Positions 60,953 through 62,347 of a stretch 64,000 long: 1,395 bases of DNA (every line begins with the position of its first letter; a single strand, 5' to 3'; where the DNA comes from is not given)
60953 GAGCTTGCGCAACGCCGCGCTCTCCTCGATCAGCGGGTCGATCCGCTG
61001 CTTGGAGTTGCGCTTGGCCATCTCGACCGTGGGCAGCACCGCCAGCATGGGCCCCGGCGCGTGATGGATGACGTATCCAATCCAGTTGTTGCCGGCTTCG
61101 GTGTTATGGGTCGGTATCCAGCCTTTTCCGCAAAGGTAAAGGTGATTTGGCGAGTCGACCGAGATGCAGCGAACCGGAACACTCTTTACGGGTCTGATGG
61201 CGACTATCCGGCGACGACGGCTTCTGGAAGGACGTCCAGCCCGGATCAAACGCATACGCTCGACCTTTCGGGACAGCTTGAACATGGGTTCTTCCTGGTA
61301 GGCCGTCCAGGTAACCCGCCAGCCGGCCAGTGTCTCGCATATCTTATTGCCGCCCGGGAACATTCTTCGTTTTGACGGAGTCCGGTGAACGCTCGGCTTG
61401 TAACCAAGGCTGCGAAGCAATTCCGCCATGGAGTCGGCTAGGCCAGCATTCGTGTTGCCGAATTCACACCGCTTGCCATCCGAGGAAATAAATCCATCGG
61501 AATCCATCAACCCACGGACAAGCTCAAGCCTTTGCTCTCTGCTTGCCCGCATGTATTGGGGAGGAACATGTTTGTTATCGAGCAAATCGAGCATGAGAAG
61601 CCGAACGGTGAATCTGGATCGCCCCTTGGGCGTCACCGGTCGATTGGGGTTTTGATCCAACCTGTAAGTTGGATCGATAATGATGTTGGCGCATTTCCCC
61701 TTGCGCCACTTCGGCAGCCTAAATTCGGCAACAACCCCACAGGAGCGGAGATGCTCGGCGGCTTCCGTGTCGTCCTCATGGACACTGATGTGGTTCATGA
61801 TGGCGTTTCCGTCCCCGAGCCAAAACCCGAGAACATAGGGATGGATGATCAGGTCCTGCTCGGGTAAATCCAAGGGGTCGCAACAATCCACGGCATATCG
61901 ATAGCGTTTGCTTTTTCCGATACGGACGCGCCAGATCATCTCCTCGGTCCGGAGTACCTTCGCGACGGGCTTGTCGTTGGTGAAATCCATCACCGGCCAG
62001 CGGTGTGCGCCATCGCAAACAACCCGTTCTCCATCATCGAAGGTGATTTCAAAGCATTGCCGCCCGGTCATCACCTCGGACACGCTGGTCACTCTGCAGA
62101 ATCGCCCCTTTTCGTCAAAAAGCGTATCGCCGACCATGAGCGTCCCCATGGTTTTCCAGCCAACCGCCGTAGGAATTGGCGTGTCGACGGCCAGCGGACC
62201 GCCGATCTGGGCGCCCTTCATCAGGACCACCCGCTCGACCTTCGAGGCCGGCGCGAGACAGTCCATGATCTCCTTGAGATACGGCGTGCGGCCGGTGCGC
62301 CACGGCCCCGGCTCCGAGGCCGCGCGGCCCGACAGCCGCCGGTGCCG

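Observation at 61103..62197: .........-intein inserted in the Walker A region of the terminase large subunit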

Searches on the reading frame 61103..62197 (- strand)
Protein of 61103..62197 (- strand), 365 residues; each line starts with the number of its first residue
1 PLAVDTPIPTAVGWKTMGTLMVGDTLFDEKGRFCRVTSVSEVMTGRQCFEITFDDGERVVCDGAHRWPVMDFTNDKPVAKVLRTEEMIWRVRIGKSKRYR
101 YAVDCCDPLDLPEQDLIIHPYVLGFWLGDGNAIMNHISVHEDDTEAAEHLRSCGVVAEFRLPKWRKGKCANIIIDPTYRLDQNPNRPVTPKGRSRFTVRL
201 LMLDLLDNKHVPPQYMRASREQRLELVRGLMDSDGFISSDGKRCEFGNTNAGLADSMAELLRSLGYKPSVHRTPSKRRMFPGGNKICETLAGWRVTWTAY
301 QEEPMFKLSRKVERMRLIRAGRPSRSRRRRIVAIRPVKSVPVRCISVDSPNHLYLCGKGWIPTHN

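Call 5: search_protein_families(library=ncbifam, proteins=[window:61103-62197:-], max_evalue=10)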
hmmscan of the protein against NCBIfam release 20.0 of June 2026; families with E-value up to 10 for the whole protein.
window:61103-62197:- (365 aa): 4 families
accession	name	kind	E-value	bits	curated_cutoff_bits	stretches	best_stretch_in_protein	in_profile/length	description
NF006207.0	PRK08332.1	equivalog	0.00017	19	2400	1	113-275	434-536/1684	vitamin B12-dependent ribonucleotide reductase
NF045703.1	rSAM_Tes_intein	exception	0.0096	13.7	1700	1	206-275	446-517/1040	tetraether lipid synthase Tes, intein-containing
NF038136.1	rSAM_Rv_intein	exception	0.02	13.8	700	1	2-67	77-148/574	intein-containing Rv2578c family radical SAM protein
TIGR01443.1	intein_Cterm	domain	0.086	13.1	15.6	1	341-365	1-23/24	intein C-terminal splicing region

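Call 6: search_protein_families(library=pfam, proteins=[window:61103-62197:-], max_evalue=10)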
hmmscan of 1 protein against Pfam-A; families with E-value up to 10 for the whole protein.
window:61103-62197:- (365 aa): 1 family
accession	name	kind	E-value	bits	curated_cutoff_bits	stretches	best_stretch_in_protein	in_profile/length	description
PF14528.11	LAGLIDADG_3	-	1.2e-07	32.4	22.5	1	221-275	1-56/82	LAGLIDADG-like domain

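Call 7: search_solved_structures(query=window:61103-62197:-, max_evalue=10, show_alignments=3)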
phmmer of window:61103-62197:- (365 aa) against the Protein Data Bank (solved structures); distinct sequences matched with E-value up to 10: 13.
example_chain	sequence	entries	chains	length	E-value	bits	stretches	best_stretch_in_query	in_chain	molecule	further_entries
6rix_A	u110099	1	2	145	2.5e-28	102.4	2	2-70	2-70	Replicative DNA helicase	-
6riy_A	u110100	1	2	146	1.2e-27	100.2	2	2-70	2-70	Replicative DNA helicase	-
6bs8_A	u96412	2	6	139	3e-27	98.8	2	2-69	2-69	Replicative DNA helicase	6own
1um2_A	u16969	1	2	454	4.4e-06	29.2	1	120-285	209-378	ENDONUCLEASE PI-SCEI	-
1dfa_A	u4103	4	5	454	4.4e-06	29.2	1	120-285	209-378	PI-SCEI ENDONUCLEASE | ENDONUCLEASE PI-SCEI | PI-SCEI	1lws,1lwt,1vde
1ef0_A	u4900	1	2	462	4.7e-06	29.1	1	120-285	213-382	PI-SCEI ENDONUCLEASE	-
1jva_A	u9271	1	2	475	5.1e-06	29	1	120-285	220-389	VMA1-DERIVED HOMING ENDONUCLEASE X10SSS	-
9cop_A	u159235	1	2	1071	3.9e-05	26.1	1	120-285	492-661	V-type proton ATPase catalytic subunit A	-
6riz_A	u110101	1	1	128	0.00015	24.2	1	4-70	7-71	gp41-1 intein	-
1dq3_A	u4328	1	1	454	0.0012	21.2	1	191-271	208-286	ENDONUCLEASE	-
6qaz_A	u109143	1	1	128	0.0046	19.3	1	4-70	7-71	cyanophage-like gp41-1 intein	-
5mw8_A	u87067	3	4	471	0.15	14.3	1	156-219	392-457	Inositol-pentakisphosphate 2-kinase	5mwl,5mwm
4i92_A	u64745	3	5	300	0.56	12.4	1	187-241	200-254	Probable serine/threonine-protein kinase At5g41260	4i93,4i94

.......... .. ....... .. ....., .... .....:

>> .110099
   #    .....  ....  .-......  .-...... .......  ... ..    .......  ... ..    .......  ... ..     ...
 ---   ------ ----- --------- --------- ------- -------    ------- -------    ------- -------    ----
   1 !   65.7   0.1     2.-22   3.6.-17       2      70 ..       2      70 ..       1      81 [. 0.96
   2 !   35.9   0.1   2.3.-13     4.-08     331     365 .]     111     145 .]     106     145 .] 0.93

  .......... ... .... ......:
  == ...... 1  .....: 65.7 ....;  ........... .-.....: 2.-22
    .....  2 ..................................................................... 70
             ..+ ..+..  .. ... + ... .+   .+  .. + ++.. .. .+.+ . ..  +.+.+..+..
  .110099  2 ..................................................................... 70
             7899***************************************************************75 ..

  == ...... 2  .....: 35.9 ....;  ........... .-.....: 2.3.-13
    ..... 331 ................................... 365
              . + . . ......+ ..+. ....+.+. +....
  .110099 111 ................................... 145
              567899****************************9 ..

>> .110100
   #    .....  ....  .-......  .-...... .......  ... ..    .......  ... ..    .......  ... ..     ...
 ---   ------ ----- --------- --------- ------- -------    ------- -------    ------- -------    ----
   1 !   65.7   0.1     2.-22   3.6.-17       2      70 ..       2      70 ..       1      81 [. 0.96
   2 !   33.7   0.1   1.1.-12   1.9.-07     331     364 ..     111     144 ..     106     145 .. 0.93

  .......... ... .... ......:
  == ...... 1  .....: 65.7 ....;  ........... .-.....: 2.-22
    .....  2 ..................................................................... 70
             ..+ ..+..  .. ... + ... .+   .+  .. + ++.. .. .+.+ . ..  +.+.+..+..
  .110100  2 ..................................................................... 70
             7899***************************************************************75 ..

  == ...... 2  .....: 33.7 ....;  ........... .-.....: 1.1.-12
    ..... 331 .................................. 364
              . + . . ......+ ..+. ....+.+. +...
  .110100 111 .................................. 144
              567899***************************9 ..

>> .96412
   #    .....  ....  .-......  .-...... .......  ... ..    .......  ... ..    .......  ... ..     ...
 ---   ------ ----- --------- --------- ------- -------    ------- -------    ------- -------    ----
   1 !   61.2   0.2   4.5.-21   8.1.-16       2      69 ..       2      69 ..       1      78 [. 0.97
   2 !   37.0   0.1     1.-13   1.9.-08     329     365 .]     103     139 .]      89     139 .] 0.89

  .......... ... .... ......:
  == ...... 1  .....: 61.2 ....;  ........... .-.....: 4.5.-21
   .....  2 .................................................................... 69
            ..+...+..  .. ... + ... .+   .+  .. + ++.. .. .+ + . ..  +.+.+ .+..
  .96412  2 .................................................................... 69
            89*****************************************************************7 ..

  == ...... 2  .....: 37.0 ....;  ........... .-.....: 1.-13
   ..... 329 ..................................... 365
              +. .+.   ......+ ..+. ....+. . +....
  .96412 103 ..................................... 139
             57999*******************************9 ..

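Call 9: find_homologous_proteins(query=window:61103-62197:-, max_evalue=0.00001)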
Query window:61103-62197:- (365 aa): 2038 proteins with E <= 0.00001 among 5558 candidates; the best 120 are listed.
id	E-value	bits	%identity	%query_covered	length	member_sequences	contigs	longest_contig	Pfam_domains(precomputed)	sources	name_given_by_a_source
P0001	2.6e-168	578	68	98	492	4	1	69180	PF05876.19,PF14528.12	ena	-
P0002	1.3e-157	543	67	95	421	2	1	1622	PF05876.19,PF14528.12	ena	-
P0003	5.4e-155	534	63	100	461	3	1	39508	PF05876.19,PF14528.12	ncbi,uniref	ncbi:phage terminase large subunit family protein [Endozoicomonas sp. Mp262]|uniref:phage terminase 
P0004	9.9e-154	530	62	100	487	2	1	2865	PF05876.19,PF14528.12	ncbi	-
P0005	5.3e-148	511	63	96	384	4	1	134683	PF14528.12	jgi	jgi:hypothetical protein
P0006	1.3e-147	510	63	95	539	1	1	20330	PF05876.19,PF14528.12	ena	-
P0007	6.7e-146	504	59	100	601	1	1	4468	PF05876.19,PF14528.12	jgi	jgi:Phage terminase large subunit gpA, ATPase domain/LAGLIDADG-like domain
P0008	2.7e-137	476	62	93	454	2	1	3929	PF05876.19,PF14528.12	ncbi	-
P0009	2.3e-132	460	56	100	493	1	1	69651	PF05876.19,PF14528.12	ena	-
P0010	1.8e-121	424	61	81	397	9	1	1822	PF05876.19,PF14528.12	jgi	jgi:hypothetical protein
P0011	2.9e-112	394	68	68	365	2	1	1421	PF05876.19,PF14528.12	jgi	jgi:hypothetical protein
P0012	1.4e-111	391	71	66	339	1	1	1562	PF05876.19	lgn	-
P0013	2.5e-111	390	66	70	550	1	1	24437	PF05876.19,PF20454.5,PF14528.12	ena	-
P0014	3.5e-110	387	62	71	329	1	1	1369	PF05876.19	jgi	jgi:hypothetical protein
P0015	3.1e-107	377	61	75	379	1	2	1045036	PF05876.19,PF14528.12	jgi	jgi:hypothetical protein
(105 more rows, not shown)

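Call 33: predict_structure(alignment_id=A2)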
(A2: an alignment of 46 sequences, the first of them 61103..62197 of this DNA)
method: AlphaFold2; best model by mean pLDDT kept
length: 365 residues; sequences in the alignment: 46
mean_pLDDT: 94.7   pTM: 0.92
mean pLDDT of the five models: 94.7, 93.8, 93.8, 93.6, 93.3
residues with pLDDT >= 90: 320; 70-90: 32; 50-70: 13; < 50: 0
segments of 3 or more residues with pLDDT < 50: none
pLDDT, mean of each block of 10 residues (from residue 1): 98 97 98 98 98 98 98 95 96 91 98 98 97 91 97 97 90 83 58 89 95 98 99 97 97 98 98 92 87 97 98 97 95 98 98 98 96
secondary structure, 60 per line:
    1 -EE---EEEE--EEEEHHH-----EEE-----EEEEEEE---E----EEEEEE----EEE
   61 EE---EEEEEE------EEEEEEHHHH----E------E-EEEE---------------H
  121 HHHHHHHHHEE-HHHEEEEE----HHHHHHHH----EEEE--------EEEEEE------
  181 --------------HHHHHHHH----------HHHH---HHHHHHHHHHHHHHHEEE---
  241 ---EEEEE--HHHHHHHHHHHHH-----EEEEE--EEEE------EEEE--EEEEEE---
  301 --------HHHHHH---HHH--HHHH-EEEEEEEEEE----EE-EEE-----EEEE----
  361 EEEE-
elements in order: E7-10 E13-16 E25-27 E33-39 E48-53 E58-62 E66-71 E78-83 H84-87 E101-104 H120-129 E136-140 H145-152 E157-160 E169-174 H195-202 H213-216 H220-234 E235-237 E244-248 H251-263 E269-273 E276-279 E286-289 E292-297 H309-314 H323-326 E328-337 E345-347 E353-356 E361-364

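Call 35: search_dna_similar(query=window:61103-62197:-, collection=phages, mode=protein, max_rows=30)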
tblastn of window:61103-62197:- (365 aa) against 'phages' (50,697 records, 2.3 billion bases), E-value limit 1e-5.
Records with a match: 728; places in all: 743; records where one place covers at least 80% of the query: 486.
Best place of each record, by identity: <60% 728.
By first word of the organism name: Mycobacterium 299; Salmonella 182; Klebsiella 37; Vibrio 31; Escherichia 27; Pseudomonas 20; Gordonia 15; Aeromonas 14; Enterococcus 14; Bacteroides 10; and 39 more.
By host as written in the record: Mycobacterium smegmatis mc2 155 229; Salmonella enterica 43; - 39; Mycobacterium smegmatis mc#155 34; Salmonella enterica subsp. enterica serovar Enteritidis 29; Salmonella enterica subsp. enterica serovar Typhimurium 27; Klebsiella pneumoniae 19; Salmonella sp. 16; and 151 more.
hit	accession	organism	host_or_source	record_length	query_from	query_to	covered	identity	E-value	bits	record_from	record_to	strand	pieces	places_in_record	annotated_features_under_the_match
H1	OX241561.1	Vibrio phage 489E54-1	Seawater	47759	2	365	100%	37.0%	4e-55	200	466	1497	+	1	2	putative terminase large subunit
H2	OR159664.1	Gordonia Phage JonJames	Gordonia terrae 3612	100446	2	365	100%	36.7%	8e-55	199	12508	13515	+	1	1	30: terminase large subunit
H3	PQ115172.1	Mycobacterium phage Maddy2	Mycobacterium sp. Elmwood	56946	2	365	100%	36.4%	5e-44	168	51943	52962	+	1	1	terminase large subunit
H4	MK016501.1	Mycobacterium phage Nebkiss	Mycobacterium smegmatis mc2 155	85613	2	365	100%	35.8%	3e-45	171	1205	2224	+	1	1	2: terminase large subunit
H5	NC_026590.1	Mycobacterium phage Gaia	Mycobacterium smegmatis mc2 155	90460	2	365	100%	35.8%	3e-45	171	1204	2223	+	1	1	2: exonuclease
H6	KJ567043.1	Mycobacterium phage Gaia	Mycobacterium smegmatis mc2 155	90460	2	365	100%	35.8%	3e-45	171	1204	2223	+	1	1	2: terminase large subunit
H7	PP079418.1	Stenotrophomonas phage SOVA965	Stenotrophomonas maltophilia 1640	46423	1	365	100%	35.3%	1e-50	187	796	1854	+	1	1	terminase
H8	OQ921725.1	Streptomyces phage Frankenweenie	Streptomyces scabiei RL-34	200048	2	365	100%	35.4%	3e-49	183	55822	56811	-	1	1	79: exonuclease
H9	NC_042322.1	Mycobacterium phage LittleE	Mycobacterium smegmatis mc2 155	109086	2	365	100%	34.9%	2e-41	160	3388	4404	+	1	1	9: exonuclease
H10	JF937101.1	Mycobacterium phage LittleE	Mycobacterium smegmatis mc2 155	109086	2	365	100%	34.9%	2e-41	160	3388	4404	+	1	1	9: terminase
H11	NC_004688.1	Mycobacterium phage Omega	Mycobacterium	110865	2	365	100%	34.9%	3e-41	160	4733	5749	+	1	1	exonuclease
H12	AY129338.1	Mycobacterium phage Omega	Mycobacterium sp.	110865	2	365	100%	34.9%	3e-41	160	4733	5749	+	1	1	11: hypothetical protein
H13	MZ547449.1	Acidovorax phage ACF1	Acidovorax citrulli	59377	2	365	100%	34.8%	4e-47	177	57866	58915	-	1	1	terminase large subunit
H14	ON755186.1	Gordonia phage APunk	Gordonia terrae 3612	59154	2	365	100%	34.3%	7e-43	164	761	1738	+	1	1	2: terminase large subunit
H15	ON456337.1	Gordonia Phage Sampson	Gordonia terrae 3612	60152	2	365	100%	34.3%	7e-43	164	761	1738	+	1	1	2: terminase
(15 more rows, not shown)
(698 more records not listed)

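Call 36: fold_search(model_id=the predicted structure, library=pdb)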
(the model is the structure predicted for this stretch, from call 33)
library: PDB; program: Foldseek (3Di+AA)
matches with E <= 10: 713; with E <= 0.001: 45
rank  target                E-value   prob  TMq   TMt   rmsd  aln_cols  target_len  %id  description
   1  1vde_A                1.5e-19  1.00  0.70  0.60   8.3       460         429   14  PI-SCEI, A HOMING ENDONUCLEASE WITH PROTEIN SPLICING ACTIVITY (released 1998-04-08)
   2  1vde_B                3.9e-19  1.00  0.68  0.59   8.9       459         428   15  PI-SCEI, A HOMING ENDONUCLEASE WITH PROTEIN SPLICING ACTIVITY (released 1998-04-08)
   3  1ef0_A                4.4e-19  1.00  0.69  0.61   7.5       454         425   15  CRYSTAL STRUCTURE OF PI-SCEI MINIPRECURSOR (released 2000-06-07)
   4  1lwt_A                7.1e-19  1.00  0.73  0.60   8.5       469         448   17  Crystal structure of the intein homing endonuclease PI-SceI bound to its substrate DNA (Ca2+ free) (released 2002-09-27)
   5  1jva_B                2.5e-18  1.00  0.68  0.59   8.8       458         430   15  CRYSTAL STRUCTURE OF THE VMA1-DERIVED ENDONUCLEASE BEARING THE N AND C EXTEIN PROPEPTIDES (released 2002-08-29)
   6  1dfa                  6.2e-18  1.00  0.69  0.63   6.4       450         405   16  CRYSTAL STRUCTURE OF PI-SCEI IN C2 SPACE GROUP (released 1999-12-08)
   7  1jva_A                6.6e-18  1.00  0.69  0.60   8.7       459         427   16  CRYSTAL STRUCTURE OF THE VMA1-DERIVED ENDONUCLEASE BEARING THE N AND C EXTEIN PROPEPTIDES (released 2002-08-29)
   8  1lws_A                2.1e-17  1.00  0.70  0.61   8.1       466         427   15  Crystal structure of the intein homing endonuclease PI-SceI bound to its recognition sequence (released 2002-09-27)
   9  1um2_B                3.5e-17  1.00  0.68  0.60   8.9       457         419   17  Crystal Structure of the Vma1-Derived Endonuclease with the Ligated Extein Segment (released 2004-09-22)
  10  1um2_A                7.1e-16  1.00  0.67  0.60   9.2       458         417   16  Crystal Structure of the Vma1-Derived Endonuclease with the Ligated Extein Segment (released 2004-09-22)
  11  7qsu                  1.1e-15  1.00  0.58  0.58   6.7       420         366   12  Crystal structure of homing endonuclease-associated TliVMA intein (C1A, d333-339) (released 2022-03-30)
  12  1ef0_B                1.2e-15  1.00  0.64  0.59   8.8       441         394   15  CRYSTAL STRUCTURE OF PI-SCEI MINIPRECURSOR (released 2000-06-07)
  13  7qss                  3.5e-14  1.00  0.58  0.50   7.3       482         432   11  Crystal structure of homing endonuclease-associated TliVMA intein (C1A) (released 2022-03-30)
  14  1dq3                  1.8e-11  1.00  0.62  0.51   6.8       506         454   13  CRYSTAL STRUCTURE OF AN ARCHAEAL INTEIN-ENCODED HOMING ENDONUCLEASE PI-PFUI (released 2000-07-05)
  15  7qst                  1.8e-11  1.00  0.54  0.55  12.5       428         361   15  Crystal structure of homing endonuclease-associated PhoVMA intein (C1A) (released 2022-03-30)
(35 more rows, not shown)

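Call 37: get_annotated_region(hit=H7, flank=2500)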
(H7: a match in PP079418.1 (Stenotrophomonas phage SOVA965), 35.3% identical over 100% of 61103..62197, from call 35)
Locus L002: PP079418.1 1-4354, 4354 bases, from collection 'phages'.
description: Stenotrophomonas phage SOVA965, complete genome.
organism: Stenotrophomonas phage SOVA965 (NCBI taxid 3117470)
taxonomy: Viruses; Duplodnaviria; Heunggongvirae; Uroviricota; Caudoviricetes
host: Stenotrophomonas maltophilia 1640; source: -; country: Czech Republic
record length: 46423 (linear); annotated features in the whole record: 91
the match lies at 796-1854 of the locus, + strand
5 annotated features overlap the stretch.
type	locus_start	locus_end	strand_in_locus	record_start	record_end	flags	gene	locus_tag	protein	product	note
CDS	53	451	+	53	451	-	-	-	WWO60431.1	hypothetical protein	-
CDS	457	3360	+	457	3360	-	-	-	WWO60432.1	terminase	-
CDS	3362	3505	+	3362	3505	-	-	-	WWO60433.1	hypothetical protein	-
CDS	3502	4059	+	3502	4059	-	-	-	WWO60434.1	HK97 family prohead protease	-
CDS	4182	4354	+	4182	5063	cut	-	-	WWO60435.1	major capsid protein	-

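Call 38: search_protein_families(library=pfam, proteins=[L002:457-3360:+], max_evalue=0.001)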
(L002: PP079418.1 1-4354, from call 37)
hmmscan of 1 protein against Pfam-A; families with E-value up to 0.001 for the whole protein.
L002:457-3360:+ (967 aa): 3 families
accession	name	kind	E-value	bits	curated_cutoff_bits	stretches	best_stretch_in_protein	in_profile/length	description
PF20441.4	TerL_nuclease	-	7.1e-31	107.9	24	2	631-872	4-226/286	Terminase large subunit, endonuclease domain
PF03354.21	TerL_ATPase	-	2.8e-20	73.2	23.7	1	472-605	40-172/178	Terminase large subunit, ATPase domain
PF14528.11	LAGLIDADG_3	-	0.00069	20.3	22.5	0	337-382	3-51/82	LAGLIDADG-like domain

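Call 44: find_encoding_contigs(protein=P0003, flank=6000, max_places=2)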
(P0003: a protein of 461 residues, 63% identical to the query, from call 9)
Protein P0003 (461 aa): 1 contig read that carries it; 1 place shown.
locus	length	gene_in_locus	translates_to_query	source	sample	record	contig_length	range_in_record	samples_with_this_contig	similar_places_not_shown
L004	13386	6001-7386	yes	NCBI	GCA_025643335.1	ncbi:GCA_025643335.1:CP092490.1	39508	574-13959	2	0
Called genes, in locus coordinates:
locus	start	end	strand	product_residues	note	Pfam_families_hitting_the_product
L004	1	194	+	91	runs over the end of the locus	-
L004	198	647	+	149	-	PF01510:Amidase_2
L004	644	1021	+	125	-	PF11351:GTA_holin_3TM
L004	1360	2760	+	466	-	PF01485:IBR (weak), PF22191:IBR_1 (weak)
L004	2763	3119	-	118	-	-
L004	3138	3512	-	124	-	PF11994:DUF3489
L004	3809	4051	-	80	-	PF13701:DDE_Tnp_1_4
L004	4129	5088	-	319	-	PF13701:DDE_Tnp_1_4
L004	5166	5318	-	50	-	-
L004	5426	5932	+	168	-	-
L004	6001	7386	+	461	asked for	PF05876:GpA_ATPase, PF14528:LAGLIDADG_3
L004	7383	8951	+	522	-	PF05876:GpA_ATPase, PF20454:GpA_nuclease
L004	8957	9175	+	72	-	-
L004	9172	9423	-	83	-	PF14384:BrnA_antitoxin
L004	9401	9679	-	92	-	PF04365:BrnT_toxin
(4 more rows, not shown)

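Call 54: find_related_loci(query=window:61103-62197:-, collection=genome_contigs, flank=3000)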
Query window:61103-62197:- (365 aa) in genome_contigs; peptide patterns used: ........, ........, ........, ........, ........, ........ (x = any residue, [..] = any of these).
12 stretches matched a pattern, but none encodes a relative of the query by tblastn (E <= 1e-3).
